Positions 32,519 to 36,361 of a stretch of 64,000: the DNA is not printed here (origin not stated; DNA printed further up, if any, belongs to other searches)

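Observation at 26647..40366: Tightly packed T9SS-secreted CotH / transglutaminase-like / CotH block behind a multidomain GH-esterase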

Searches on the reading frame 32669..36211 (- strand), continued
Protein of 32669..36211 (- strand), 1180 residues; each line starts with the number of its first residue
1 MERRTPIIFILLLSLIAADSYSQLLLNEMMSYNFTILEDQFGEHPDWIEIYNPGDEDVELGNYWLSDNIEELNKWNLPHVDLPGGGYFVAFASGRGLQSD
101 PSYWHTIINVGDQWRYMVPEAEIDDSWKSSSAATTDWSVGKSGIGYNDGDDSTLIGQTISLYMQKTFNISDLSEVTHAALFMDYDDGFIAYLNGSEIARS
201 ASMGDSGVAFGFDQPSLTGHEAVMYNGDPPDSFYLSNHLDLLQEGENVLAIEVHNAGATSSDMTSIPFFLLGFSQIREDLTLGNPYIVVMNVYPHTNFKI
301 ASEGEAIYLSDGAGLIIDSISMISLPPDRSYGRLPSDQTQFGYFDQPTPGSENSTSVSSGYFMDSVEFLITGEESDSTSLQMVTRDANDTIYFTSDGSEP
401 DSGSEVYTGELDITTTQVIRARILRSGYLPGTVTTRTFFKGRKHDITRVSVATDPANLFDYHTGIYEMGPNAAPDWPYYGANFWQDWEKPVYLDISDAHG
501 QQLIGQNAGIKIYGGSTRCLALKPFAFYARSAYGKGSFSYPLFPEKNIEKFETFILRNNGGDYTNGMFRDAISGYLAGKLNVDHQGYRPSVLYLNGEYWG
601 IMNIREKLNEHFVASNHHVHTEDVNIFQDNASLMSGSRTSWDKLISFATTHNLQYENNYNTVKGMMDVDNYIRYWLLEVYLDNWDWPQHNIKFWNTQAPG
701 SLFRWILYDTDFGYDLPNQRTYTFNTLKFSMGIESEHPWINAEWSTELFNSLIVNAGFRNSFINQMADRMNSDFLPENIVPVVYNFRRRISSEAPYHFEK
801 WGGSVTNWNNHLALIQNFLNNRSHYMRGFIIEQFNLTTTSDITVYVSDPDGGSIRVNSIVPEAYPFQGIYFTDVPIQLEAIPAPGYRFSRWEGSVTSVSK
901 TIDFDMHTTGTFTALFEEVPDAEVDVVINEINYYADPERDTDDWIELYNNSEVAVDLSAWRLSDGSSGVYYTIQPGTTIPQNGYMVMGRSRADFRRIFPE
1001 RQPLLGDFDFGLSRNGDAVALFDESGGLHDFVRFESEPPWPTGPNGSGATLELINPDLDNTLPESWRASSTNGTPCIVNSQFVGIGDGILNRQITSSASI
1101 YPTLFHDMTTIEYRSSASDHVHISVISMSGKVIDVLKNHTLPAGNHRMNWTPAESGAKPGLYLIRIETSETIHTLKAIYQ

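Call 29: search_solved_structures(query=A1, max_evalue=1, show_alignments=3)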
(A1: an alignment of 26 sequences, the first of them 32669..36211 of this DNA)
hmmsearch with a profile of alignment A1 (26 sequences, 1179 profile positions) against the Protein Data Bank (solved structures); distinct sequences matched with E-value up to 1: 5.
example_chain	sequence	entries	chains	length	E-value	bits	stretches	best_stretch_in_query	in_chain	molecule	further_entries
6q63_A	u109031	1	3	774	0.0028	18.4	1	373-427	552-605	Beta-hexosaminidase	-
7eh9_A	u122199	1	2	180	0.012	16.2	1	1115-1169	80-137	Basal-body rod modification protein FlgD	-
7bhq_A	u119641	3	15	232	0.02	15.5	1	1115-1169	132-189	Basal-body rod modification protein FlgD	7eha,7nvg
8ayr_A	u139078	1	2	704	0.14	12.8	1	365-423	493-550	Coagulation factor 5/8 type domain protein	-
11xu_G1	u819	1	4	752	0.17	12.5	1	371-403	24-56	Double zinc ribbon and ankyrin repeat-containing protein 1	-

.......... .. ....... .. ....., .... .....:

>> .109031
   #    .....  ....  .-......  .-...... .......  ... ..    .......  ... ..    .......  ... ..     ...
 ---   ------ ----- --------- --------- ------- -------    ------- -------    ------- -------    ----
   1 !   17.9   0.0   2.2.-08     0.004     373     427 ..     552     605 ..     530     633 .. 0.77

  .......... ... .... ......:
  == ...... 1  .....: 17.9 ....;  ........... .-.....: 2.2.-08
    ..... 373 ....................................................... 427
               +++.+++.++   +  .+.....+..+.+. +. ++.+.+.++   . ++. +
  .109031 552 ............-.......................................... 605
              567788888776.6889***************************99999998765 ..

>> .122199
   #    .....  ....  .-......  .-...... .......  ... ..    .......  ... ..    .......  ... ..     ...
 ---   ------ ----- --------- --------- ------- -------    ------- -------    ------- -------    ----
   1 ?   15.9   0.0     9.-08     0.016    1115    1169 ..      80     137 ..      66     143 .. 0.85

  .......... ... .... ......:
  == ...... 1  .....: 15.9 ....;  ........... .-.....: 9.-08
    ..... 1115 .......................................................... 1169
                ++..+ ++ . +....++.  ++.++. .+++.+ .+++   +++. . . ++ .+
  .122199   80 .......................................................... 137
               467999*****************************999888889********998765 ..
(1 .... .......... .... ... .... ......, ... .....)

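Call 34: find_related_loci(query=A1, collection=genome_contigs, flank=10000)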
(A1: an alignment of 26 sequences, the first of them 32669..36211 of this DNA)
Query A1 (1180 aa) in genome_contigs; peptide patterns used: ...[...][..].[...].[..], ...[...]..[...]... (x = any residue, [..] = any of these).
598 stretches matched a pattern (row limit reached: there are more); 597 encode a relative of the query (tblastn E <= 1e-3); the best 80 are kept; 80 distinct loci.
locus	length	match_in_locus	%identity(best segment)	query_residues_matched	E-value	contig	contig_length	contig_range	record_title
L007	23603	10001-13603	48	3-1180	0e+0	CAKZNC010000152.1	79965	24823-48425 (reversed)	MAG TPA_asm: uncultured Bacteroidetes bacterium isolate SRR4030105_bin.6_CONCOCT_v1.1_MAG genome assembly, contig: ERZ78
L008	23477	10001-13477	41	22-1179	0e+0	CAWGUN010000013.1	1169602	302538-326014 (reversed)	MAG: uncultured Bacteroidales bacterium isolate MFD02809.bin.1.359 genome assembly, contig: contig_99451, whole genome s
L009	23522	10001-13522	41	7-1178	0e+0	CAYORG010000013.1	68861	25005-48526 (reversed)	MAG TPA_asm: uncultured Bacteroidales bacterium isolate binchicken_co89_594 genome assembly, contig: NODE_430_length_688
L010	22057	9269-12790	42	7-1178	0e+0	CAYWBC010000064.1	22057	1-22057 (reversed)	MAG TPA_asm: uncultured Bacteroidales bacterium isolate binchicken_co129_395 genome assembly, contig: NODE_6627_length_2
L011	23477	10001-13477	41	22-1179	0e+0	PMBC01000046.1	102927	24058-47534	MAG: Bacteroidales bacterium isolate fen_964 73.20120700_E3M.88_contig_124918, whole genome shotgun sequence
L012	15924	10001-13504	41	9-1179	0e+0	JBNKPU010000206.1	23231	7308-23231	MAG: Bacteroidales bacterium isolate G1.bin.32.orig k141_250085, whole genome shotgun sequence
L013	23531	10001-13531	42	7-1179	0e+0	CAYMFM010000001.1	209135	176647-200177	MAG TPA_asm: uncultured Rikenellaceae bacterium isolate binchicken_co100_343 genome assembly, contig: NODE_29_length_209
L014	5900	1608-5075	39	23-1178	0e+0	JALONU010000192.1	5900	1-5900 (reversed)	MAG: Bacteroidales bacterium isolate Prado085 scaffold_32166, whole genome shotgun sequence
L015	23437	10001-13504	40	8-1174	0e+0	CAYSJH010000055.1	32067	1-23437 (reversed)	MAG TPA_asm: uncultured Bacteroides sp. isolate binchicken_co150_133 genome assembly, contig: NODE_2915_length_32067_cov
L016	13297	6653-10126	41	23-1177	0e+0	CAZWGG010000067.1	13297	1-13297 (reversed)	MAG TPA_asm: uncultured Bacteroidales bacterium isolate binchicken_co129_198 genome assembly, contig: NODE_14334_length_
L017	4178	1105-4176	43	22-1047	0e+0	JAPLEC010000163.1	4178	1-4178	MAG: Bacteroidia bacterium isolate LacPavin_0920_SED5_MAG_39_11 LacPavin_0920_SED5_scaffold_1578193, whole genome shotgu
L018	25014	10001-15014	40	21-1178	0e+0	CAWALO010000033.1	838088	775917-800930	MAG: uncultured Bacteroidales bacterium isolate MFD04716.bin.2.270 genome assembly, contig: contig_7745, whole genome sh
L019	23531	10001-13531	40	3-1179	0e+0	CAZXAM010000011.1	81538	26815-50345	MAG TPA_asm: uncultured Rikenellaceae bacterium isolate SRP192927_co7_131 genome assembly, contig: NODE_351_length_81538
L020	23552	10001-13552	39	1-1178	0e+0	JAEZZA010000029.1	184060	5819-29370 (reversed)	MAG: Bacteroidetes bacterium isolate OH_PFB_31 k127_958796, whole genome shotgun sequence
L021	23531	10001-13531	38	8-1180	0e+0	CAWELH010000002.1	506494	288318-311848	MAG: uncultured Bacteroidales bacterium isolate MFD05684.bin.1.26 genome assembly, contig: contig_27211, whole genome sh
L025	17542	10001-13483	38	9-1169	0e+0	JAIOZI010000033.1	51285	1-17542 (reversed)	MAG: Melioribacteraceae bacterium isolate Tobar13.5m-G5 Tobar13-5m-C737, whole genome shotgun sequence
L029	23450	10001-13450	38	12-1179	0e+0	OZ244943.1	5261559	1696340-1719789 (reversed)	MAG: Reichenbachiella sp. isolate a3e05d79-69d8-4949-a7ba-618a7e226566 genome assembly, chromosome: 1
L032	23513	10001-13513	39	1-1180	0e+0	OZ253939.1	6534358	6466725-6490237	MAG: Cyclobacteriaceae bacterium isolate eee96a46-ca30-49ea-ac7f-a37d19bfbf08 genome assembly, chromosome: 1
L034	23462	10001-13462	37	20-1178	0e+0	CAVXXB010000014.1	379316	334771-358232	MAG: Calditrichia bacterium isolate MFD03804.bin.1.47 genome assembly, contig: contig_54049, whole genome shotgun sequen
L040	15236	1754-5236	38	21-1180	0e+0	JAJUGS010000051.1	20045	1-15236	MAG: Prolixibacteraceae bacterium isolate bin43 k141_1000596_length_20045_cov_12.0000, whole genome shotgun sequence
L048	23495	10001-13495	37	7-1174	0e+0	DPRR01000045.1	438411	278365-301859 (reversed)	MAG TPA_asm: Ignavibacteriales bacterium isolate UBA8501 contig_19379, whole genome shotgun sequence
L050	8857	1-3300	38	78-1180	0e+0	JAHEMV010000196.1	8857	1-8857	MAG: Cytophagales bacterium isolate Ww83 NODE_19823_length_8857_cov_5.322802, whole genome shotgun sequence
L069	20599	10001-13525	36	7-1174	0e+0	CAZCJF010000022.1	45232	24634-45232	MAG TPA_asm: uncultured Ignavibacteriaceae bacterium isolate SRP290908_co1_122 genome assembly, contig: NODE_880_length_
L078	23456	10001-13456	36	7-1171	0e+0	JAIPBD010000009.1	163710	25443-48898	MAG: Melioribacteraceae bacterium isolate Tobar13m-G18 Tobar13m-C124, whole genome shotgun sequence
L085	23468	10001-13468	37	3-1180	0e+0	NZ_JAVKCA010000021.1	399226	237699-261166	MAG: Marinoscillum sp. isolate F4-SAH-07 k141_98653, whole genome shotgun sequence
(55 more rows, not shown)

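Call 40: search_protein_families(library=pfam, proteins=[L025:57-3182:+, L069:4650-5687:+, L012:13928-14605:+, L078:9285-9962:+, L014:115-1533:+, L010:12811-13221:+, L048:2985-4805:+, L034:14863-15663:+, L048:13516-15252:+, L034:13794-14861:+], max_evalue=0.001)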
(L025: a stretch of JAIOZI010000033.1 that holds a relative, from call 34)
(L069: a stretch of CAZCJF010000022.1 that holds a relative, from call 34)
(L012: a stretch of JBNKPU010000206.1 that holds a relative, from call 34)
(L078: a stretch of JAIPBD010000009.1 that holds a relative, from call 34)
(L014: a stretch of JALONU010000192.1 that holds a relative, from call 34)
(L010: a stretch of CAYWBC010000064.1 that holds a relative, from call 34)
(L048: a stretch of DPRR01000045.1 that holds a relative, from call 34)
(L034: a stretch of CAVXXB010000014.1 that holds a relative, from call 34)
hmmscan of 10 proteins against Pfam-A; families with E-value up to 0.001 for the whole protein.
L025:57-3182:+ (1041 aa): 0 families

L069:4650-5687:+ (345 aa): 4 families
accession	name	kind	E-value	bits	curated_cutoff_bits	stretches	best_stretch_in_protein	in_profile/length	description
PF03687.19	UPF0164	-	5.7e-08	32.4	21.4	1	17-184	20-196/325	Uncharacterised protein family (UPF0164)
PF19572.5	PorV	-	7e-08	32.7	27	1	32-164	7-142/243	Type IX secretion system protein PorV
PF03349.22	Toluene_X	-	5e-06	25.7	29.7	0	36-128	9-80/421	Outer membrane protein transport protein (OMPP1/FadL/TodX)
PF13505.12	OMP_b-brl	-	2.5e-05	25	28.7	0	241-295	20-66/175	Outer membrane protein beta-barrel domain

L012:13928-14605:+ (225 aa): 1 family
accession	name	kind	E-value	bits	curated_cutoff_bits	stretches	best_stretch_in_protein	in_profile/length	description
PF10677.15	DUF2490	-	2.9e-10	40.6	29.8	1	28-209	2-181/186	Protein of unknown function (DUF2490)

L078:9285-9962:+ (225 aa): 1 family
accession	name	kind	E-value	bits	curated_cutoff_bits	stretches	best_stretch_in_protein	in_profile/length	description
PF16316.10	DUF4956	-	1.7e-16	60.9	30.6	1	36-190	9-169/169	Domain of unknown function (DUF4956)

L014:115-1533:+ (472 aa): 7 families
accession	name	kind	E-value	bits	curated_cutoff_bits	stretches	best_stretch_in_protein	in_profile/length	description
PF12146.15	Hydrolase_4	-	5.3e-11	42.7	27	1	199-291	23-114/239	Serine aminopeptidase, S33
PF08840.17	BAAT_C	-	1.4e-07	32.2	20.9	1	238-439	7-160/210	BAAT / Acyl-CoA thioester hydrolase C terminal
PF00561.26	Abhydrolase_1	-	1.9e-07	31.4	25.8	1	173-289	1-103/245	alpha/beta hydrolase fold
PF02129.25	Peptidase_S15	-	2.2e-07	31.3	23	1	156-407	2-237/262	X-Pro dipeptidyl-peptidase (S15 family)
PF12697.13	Abhydrolase_6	-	3.6e-07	31.5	26.3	1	175-441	1-208/217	Alpha/beta hydrolase family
PF00326.27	Peptidase_S9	-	1.5e-05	25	22.6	0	235-277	46-88/213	Prolyl oligopeptidase family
PF01738.24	DLH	-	5.3e-05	23.3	21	0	388-443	139-192/217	Dienelactone hydrolase family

L010:12811-13221:+ (136 aa): 0 families

L048:2985-4805:+ (606 aa): 3 families
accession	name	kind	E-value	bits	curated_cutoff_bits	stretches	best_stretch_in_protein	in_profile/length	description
PF00722.28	Glyco_hydro_16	-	8.9e-28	97.4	22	1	18-155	22-158/175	Glycosyl hydrolases family 16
PF11721.14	Malectin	-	2.9e-27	96.1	23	1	354-490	3-145/163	Malectin domain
PF18962.6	Por_Secre_tail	-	4.1e-08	33.8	27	1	523-603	2-74/75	Secretion system C-terminal sorting domain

L034:14863-15663:+ (266 aa): 1 family
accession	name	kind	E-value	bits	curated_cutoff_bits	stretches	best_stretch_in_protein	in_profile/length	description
PF09359.15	VTC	-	3.2e-45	155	23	1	3-233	2-231/235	VTC domain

L048:13516-15252:+ (578 aa): 2 families
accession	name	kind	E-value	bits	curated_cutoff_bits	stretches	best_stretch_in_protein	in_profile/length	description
PF08757.17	CotH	-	7.1e-59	200.3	23.8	1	91-460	1-322/322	CotH kinase protein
PF18962.6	Por_Secre_tail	-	2.8e-11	44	27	1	488-575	2-74/75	Secretion system C-terminal sorting domain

L034:13794-14861:+ (355 aa): 0 families

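Call 45: search_solved_structures(query=L048:13516-15252:+, max_evalue=1, show_alignments=2)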
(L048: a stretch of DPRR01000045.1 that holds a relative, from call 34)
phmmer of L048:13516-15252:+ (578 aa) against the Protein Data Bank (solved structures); distinct sequences matched with E-value up to 1: 6.
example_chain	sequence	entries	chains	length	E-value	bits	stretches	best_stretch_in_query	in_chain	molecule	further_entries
1w0b_A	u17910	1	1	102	0.27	12.6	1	429-491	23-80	ALPHA-HEMOGLOBIN STABILIZING PROTEIN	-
1y01_A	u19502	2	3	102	0.27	12.6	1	429-491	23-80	Alpha-hemoglobin stabilizing protein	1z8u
1xzy_A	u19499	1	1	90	0.29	12.5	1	430-485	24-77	Alpha-hemoglobin stabilizing protein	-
3ia3_A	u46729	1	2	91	0.29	12.5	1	430-485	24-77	Alpha-hemoglobin-stabilizing protein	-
1w09_A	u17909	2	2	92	0.3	12.5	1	431-490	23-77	ALPHA-HEMOGLOBIN STABILIZING PROTEIN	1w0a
3ovu_A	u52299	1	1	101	0.33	12.3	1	431-491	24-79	Alpha-hemoglobin-stabilizing protein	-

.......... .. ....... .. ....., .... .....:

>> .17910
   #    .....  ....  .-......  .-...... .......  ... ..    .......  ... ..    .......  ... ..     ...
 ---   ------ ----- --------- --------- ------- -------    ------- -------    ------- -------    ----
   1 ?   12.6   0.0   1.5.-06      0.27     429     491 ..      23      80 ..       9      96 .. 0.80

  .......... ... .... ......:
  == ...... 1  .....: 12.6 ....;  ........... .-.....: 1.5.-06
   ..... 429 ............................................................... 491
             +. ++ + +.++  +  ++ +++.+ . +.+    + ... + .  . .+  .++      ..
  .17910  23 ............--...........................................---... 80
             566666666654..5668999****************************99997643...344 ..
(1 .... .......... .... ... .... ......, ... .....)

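Call 57: search_protein_families(library=ncbifam, proteins=[window:32669-36211:-], max_evalue=0.001)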
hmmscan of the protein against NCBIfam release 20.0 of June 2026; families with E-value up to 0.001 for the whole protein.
window:32669-36211:- (1180 aa): 2 families
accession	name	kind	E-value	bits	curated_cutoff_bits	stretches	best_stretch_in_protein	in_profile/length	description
TIGR04183.1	Por_Secre_tail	domain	3.8e-06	26.8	23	1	1100-1178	1-70/72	T9SS type A sorting domain-containing protein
NF005176.1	PRK06655.1-1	equivalog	0.0003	20.8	230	1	1108-1170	87-151/197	flagellar hook assembly protein FlgD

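Call 66: find_encoding_contigs(protein=P0122, flank=10000, max_places=3)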
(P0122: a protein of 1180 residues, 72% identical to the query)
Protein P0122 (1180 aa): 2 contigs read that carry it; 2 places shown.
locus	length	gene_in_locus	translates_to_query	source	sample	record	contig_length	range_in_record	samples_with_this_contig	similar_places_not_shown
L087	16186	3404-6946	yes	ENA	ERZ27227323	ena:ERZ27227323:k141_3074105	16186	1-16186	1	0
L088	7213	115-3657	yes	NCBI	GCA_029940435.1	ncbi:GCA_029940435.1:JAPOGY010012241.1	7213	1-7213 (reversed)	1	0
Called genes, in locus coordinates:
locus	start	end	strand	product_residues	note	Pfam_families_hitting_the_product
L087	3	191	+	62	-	?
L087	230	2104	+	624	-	PF01373:Glyco_hydro_14 (faint), PF02449:Glyco_hydro_42 (faint)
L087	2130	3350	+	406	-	-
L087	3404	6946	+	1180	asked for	PF00932:LTD (weak), PF13287:Fn3_assoc, PF13290:CHB_HEX_C_1, PF08757:CotH, PF18998:Flg_new_2 (weak), PF00932:LTD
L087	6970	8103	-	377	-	PF14307:Glyco_tran_WbsX (faint)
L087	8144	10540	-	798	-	PF17678:Glyco_hydro_92N, PF07971:Glyco_hydro_92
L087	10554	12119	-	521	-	PF07971:Glyco_hydro_92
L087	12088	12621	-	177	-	PF17678:Glyco_hydro_92N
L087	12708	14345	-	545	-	PF02838:Glyco_hydro_20b, PF00728:Glyco_hydro_20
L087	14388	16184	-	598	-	?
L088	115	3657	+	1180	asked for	PF00932:LTD (weak), PF13287:Fn3_assoc, PF13290:CHB_HEX_C_1, PF08757:CotH, PF18998:Flg_new_2 (weak), PF00932:LTD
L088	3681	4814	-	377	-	PF14307:Glyco_tran_WbsX (faint)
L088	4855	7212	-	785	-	?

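Call 67: find_encoding_contigs(protein=P0125, flank=10000, max_places=2)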
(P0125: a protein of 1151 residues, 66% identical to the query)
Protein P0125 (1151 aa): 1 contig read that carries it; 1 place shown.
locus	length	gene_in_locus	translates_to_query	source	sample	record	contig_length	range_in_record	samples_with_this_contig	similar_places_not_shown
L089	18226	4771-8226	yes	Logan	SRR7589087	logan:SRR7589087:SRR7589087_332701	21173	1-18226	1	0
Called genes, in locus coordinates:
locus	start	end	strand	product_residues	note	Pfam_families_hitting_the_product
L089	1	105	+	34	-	?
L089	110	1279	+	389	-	-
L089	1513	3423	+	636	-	PF02449:Glyco_hydro_42 (faint), PF01373:Glyco_hydro_14 (weak)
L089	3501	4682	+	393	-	-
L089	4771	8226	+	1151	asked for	PF00932:LTD (weak), PF13287:Fn3_assoc, PF13290:CHB_HEX_C_1, PF08757:CotH, PF18998:Flg_new_2 (weak), PF00932:LTD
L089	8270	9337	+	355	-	PF01263:Aldose_epim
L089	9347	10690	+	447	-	PF00083:Sugar_tr, PF07690:MFS_1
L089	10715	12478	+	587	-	PF16216:GxGYxYP_N (faint), PF20957:GxGYxYP_N_2nd, PF14323:GxGYxYP_C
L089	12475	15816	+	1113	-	PF13287:Fn3_assoc (faint), PF13290:CHB_HEX_C_1 (faint), PF08757:CotH, PF00932:LTD, PF18962:Por_Secre_tail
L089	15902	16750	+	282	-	PF18962:Por_Secre_tail (faint)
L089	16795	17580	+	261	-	PF18962:Por_Secre_tail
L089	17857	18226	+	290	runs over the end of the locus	PF18962:Por_Secre_tail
